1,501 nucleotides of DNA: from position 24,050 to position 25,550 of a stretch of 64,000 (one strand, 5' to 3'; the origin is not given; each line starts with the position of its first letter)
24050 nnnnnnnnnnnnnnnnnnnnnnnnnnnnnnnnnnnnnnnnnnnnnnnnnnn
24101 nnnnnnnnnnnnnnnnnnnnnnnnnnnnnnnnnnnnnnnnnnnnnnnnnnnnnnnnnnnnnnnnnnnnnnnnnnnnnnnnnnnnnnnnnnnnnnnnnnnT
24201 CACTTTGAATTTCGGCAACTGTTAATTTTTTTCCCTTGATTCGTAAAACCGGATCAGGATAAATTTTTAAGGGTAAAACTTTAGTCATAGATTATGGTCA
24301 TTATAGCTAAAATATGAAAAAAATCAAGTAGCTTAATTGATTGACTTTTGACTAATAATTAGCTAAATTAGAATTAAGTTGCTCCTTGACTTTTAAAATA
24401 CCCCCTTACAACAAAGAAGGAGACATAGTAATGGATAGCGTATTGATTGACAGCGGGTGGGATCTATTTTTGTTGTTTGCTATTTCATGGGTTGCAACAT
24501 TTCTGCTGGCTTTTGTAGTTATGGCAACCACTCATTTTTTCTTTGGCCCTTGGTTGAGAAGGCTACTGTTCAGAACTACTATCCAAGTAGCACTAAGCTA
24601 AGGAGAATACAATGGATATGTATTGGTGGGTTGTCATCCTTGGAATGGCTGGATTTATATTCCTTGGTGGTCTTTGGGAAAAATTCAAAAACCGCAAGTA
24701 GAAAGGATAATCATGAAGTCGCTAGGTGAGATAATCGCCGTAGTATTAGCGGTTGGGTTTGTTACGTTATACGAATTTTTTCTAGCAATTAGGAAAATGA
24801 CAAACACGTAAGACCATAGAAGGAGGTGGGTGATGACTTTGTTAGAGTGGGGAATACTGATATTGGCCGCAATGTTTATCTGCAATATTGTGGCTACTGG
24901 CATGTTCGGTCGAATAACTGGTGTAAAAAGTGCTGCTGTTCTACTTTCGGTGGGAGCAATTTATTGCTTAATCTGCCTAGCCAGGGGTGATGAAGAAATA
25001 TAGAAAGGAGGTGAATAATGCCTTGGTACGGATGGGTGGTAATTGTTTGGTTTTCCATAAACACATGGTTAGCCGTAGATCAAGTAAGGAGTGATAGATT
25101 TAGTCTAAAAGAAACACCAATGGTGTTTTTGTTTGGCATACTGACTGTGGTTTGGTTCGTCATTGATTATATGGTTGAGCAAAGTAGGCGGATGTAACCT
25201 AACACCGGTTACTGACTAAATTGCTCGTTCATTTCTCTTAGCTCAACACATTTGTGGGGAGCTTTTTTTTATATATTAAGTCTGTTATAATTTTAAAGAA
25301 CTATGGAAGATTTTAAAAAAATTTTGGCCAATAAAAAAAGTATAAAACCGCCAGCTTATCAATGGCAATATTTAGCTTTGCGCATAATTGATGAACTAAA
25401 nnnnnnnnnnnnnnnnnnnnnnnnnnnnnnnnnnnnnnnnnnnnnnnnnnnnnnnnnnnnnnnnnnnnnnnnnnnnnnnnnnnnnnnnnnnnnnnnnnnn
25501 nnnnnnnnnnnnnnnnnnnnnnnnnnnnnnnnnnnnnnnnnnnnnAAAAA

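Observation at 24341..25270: Operon of five tandem mini-ORFs (29-59 aa) encoding hydrophobic, Trp-rich single/double-TM peptides, each with a perfect Shine-Dalgarno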

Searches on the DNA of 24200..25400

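Call 97: search_rna_families(source=window, start=24200, end=25400, threshold=evalue, max_evalue=1)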
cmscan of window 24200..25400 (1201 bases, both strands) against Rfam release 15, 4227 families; matches with E-value up to 1: 1.
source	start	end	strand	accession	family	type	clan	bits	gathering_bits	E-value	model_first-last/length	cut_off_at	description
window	24200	24281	-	RF00140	Alpha_RBS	Cis-reg;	-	20.9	38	0.027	1-81/110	3'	Alpha operon ribosome binding site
